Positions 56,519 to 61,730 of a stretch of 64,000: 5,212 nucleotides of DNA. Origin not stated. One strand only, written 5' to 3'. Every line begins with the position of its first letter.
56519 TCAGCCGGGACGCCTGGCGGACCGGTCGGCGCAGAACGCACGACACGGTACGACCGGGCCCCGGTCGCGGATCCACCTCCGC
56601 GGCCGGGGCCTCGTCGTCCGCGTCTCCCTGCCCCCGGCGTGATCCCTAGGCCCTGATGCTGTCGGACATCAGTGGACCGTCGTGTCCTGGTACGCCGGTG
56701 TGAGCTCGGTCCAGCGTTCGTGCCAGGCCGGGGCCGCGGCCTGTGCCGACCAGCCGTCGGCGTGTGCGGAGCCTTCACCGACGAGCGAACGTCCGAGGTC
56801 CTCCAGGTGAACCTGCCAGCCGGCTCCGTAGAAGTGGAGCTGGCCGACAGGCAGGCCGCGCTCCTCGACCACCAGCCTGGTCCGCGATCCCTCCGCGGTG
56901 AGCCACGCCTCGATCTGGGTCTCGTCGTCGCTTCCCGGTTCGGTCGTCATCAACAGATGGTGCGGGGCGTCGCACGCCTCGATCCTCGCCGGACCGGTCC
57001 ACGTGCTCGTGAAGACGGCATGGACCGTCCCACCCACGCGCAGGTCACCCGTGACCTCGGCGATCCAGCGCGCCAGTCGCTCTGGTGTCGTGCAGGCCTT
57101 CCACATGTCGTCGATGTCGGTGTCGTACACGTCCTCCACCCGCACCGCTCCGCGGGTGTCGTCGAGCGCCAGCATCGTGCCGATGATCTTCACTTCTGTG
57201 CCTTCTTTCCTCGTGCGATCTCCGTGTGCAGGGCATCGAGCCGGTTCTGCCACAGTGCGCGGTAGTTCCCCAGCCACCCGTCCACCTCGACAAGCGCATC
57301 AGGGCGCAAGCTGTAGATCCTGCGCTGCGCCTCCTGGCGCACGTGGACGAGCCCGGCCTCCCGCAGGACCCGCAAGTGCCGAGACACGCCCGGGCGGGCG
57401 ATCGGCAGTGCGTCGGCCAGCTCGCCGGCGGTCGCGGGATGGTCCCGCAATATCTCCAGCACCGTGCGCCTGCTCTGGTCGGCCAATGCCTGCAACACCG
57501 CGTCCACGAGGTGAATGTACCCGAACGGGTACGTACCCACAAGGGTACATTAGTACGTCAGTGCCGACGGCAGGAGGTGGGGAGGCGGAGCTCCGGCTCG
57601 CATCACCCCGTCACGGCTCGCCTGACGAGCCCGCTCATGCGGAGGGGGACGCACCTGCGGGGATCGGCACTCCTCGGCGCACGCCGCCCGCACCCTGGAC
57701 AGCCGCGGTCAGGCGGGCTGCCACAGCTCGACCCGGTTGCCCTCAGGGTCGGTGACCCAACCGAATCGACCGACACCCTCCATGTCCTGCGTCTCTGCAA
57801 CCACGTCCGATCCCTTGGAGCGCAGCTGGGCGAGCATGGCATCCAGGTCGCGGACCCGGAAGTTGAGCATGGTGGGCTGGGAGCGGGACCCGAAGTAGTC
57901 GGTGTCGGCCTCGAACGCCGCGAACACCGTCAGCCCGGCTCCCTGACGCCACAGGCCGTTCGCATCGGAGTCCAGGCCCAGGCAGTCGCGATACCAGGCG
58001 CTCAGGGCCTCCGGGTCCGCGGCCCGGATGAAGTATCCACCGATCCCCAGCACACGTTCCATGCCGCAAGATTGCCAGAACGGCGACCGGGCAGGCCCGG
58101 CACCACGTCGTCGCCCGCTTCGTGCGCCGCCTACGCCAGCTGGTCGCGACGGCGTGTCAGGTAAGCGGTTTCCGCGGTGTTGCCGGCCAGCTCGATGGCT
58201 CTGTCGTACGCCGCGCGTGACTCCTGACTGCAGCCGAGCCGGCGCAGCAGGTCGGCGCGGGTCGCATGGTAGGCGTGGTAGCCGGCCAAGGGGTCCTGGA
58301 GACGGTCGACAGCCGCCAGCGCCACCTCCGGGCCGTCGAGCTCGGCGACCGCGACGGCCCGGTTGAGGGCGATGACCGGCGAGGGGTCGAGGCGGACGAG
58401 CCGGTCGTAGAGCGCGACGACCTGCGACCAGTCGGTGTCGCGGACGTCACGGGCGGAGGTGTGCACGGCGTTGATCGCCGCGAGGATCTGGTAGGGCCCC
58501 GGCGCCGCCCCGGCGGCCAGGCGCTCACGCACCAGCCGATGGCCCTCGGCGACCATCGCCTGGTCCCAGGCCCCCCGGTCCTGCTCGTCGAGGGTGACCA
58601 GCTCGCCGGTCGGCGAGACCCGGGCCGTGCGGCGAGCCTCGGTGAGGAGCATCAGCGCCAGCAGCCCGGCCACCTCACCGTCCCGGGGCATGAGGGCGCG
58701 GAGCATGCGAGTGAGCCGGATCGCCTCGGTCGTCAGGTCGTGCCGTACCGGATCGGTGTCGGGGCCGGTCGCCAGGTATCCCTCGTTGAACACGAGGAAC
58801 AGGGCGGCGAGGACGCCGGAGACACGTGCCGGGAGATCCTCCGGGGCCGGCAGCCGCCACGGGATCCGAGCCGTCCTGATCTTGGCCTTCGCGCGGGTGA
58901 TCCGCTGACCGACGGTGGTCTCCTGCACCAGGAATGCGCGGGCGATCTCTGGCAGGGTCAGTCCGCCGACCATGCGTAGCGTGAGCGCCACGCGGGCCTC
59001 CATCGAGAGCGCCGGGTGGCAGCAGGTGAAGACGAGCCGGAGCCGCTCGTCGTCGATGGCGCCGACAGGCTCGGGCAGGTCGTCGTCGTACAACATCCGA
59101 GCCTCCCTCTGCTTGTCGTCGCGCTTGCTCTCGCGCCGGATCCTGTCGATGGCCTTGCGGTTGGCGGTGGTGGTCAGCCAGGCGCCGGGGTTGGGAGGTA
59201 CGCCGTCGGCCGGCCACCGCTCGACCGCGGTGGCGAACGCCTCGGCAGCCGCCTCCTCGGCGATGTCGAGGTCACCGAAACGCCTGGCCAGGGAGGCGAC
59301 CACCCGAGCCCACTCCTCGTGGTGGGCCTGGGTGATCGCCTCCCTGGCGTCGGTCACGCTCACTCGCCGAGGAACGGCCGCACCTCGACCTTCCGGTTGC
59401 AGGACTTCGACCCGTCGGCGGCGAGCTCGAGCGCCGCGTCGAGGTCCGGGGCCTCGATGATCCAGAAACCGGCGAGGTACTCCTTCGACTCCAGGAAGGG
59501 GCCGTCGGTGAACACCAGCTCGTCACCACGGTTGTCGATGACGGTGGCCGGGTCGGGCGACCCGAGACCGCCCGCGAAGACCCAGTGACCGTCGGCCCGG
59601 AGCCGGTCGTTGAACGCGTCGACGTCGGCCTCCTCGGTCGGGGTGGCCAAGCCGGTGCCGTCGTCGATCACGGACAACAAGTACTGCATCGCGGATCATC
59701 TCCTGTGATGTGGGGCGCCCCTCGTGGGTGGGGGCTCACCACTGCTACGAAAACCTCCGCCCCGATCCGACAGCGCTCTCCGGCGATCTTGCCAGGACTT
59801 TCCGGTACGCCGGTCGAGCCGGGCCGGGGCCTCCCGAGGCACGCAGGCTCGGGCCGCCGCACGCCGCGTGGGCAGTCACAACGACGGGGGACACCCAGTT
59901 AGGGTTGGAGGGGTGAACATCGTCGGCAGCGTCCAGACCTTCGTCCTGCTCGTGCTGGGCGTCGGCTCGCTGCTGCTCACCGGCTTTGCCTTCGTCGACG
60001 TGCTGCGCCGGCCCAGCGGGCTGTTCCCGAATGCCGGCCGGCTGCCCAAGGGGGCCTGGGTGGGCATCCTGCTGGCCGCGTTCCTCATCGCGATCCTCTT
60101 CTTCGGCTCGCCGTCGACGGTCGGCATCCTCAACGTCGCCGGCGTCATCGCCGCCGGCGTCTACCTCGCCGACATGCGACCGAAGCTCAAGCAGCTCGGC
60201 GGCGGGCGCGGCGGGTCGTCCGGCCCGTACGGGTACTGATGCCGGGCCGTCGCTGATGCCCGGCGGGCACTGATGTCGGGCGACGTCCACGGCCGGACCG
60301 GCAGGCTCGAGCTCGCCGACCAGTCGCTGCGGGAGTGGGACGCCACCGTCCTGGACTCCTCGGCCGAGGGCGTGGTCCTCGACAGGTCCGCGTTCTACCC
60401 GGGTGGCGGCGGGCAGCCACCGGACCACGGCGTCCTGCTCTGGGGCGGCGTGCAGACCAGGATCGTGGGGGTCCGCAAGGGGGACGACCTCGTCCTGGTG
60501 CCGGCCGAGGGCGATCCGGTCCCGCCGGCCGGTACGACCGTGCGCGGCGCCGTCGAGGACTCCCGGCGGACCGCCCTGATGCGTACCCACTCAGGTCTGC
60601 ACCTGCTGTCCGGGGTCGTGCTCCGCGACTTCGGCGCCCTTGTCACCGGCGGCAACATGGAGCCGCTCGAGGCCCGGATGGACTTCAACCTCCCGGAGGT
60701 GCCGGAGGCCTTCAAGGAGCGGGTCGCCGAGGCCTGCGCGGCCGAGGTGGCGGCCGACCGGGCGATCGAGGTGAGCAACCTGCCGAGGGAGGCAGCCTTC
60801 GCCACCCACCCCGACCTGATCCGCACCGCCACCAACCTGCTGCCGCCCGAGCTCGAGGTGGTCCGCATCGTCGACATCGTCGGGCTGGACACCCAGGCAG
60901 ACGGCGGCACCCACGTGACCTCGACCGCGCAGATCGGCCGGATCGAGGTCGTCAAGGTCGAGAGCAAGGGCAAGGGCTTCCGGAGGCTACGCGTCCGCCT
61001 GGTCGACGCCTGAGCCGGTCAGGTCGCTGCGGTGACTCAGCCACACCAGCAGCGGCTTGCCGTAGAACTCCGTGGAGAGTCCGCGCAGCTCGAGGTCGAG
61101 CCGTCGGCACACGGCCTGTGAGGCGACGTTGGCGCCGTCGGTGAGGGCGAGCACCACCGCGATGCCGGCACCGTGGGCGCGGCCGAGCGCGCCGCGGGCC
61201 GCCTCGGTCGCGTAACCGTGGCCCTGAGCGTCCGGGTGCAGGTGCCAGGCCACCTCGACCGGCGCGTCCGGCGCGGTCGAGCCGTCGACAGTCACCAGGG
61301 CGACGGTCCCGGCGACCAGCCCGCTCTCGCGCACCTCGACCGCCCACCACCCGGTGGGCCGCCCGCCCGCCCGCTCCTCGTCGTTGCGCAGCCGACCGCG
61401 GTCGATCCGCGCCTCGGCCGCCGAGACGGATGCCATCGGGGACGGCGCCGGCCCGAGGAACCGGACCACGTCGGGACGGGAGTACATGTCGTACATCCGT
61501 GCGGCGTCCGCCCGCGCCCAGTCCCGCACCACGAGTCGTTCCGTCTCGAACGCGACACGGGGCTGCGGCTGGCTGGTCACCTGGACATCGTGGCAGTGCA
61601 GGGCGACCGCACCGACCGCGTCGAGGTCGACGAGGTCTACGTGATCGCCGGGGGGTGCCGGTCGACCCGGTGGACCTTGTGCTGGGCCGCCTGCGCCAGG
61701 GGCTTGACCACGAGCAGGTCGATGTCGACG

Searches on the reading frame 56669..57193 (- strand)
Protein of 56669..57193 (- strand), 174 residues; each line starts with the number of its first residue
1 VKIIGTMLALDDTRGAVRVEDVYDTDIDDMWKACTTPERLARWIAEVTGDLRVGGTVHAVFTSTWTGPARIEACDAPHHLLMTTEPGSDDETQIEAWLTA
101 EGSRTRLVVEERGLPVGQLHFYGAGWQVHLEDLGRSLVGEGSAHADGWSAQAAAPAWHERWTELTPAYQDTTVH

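Call 63: search_protein_families(library=pfam, max_evalue=0.0001, proteins=[window:56669-57193:-])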
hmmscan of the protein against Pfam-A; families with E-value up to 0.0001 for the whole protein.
window:56669-57193:- (174 aa): 1 family
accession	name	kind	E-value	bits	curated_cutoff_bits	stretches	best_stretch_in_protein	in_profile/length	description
PF08327.17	AHSA1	-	1.5e-14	54.7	22.1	1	25-134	2-121/125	Activator of Hsp90 ATPase homolog 1-like protein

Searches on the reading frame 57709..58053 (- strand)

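Call 63: search_protein_families(library=pfam, max_evalue=0.0001, proteins=[window:57709-58053:-])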
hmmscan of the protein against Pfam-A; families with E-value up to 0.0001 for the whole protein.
window:57709-58053:- (114 aa): 2 families
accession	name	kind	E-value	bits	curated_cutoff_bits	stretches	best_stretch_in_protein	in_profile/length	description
PF00903.31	Glyoxalase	-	2.3e-09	38.1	20.6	1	7-110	5-121/121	Glyoxalase/Bleomycin resistance protein/Dioxygenase superfamily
PF18029.7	Glyoxalase_6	-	2.7e-09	38.1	23.6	1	9-110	4-105/106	Glyoxalase-like domain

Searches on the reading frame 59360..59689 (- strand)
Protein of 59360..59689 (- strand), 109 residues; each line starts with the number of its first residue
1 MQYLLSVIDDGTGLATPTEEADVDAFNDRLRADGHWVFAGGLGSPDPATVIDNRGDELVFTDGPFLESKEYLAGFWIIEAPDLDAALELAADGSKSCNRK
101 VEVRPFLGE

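Call 63: search_protein_families(library=pfam, max_evalue=0.0001, proteins=[window:59360-59689:-])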
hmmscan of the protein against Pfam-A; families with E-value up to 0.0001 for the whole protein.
window:59360-59689:- (109 aa): 1 family
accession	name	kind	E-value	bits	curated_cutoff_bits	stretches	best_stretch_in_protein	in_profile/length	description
PF03795.20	YCII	-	1.6e-11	45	24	1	1-92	1-77/95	YCII-related domain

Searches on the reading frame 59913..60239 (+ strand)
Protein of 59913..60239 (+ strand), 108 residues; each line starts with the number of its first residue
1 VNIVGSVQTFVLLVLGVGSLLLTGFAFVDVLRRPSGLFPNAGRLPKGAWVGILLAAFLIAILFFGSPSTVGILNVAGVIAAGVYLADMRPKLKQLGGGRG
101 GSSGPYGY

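Call 63: search_protein_families(library=pfam, max_evalue=0.0001, proteins=[window:59913-60239:+])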
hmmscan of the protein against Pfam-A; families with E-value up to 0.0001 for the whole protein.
window:59913-60239:+ (108 aa): 1 family
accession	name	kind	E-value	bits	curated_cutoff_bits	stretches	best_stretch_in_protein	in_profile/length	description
PF10724.14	DUF2516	-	3.8e-23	82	30.6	1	6-98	2-91/92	Protein of unknown function (DUF2516)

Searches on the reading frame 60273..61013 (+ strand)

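Call 63: search_protein_families(library=pfam, max_evalue=0.0001, proteins=[window:60273-61013:+])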
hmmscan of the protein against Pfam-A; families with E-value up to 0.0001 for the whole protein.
window:60273-61013:+ (246 aa): 2 families
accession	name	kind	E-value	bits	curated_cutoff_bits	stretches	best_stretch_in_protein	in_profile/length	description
PF07973.19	tRNA_SAD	-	2.1e-11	44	24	1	197-239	1-43/44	Threonyl and Alanyl tRNA synthetase second additional domain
PF01411.24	tRNA-synt_2c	-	1.2e-07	31.2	30.3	1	22-96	475-550/552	tRNA synthetases class II (A)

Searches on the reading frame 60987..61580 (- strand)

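Call 63: search_protein_families(library=pfam, max_evalue=0.0001, proteins=[window:60987-61580:-])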
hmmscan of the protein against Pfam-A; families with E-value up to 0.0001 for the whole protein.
window:60987-61580:- (197 aa): 2 families
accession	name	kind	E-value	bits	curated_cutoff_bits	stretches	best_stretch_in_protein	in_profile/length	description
PF13302.13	Acetyltransf_3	-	9.6e-24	85.1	25.4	1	15-163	1-137/138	Acetyltransferase (GNAT) domain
PF00583.31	Acetyltransf_1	-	4.6e-07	30.6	20.7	1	67-160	24-113/116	Acetyltransferase (GNAT) family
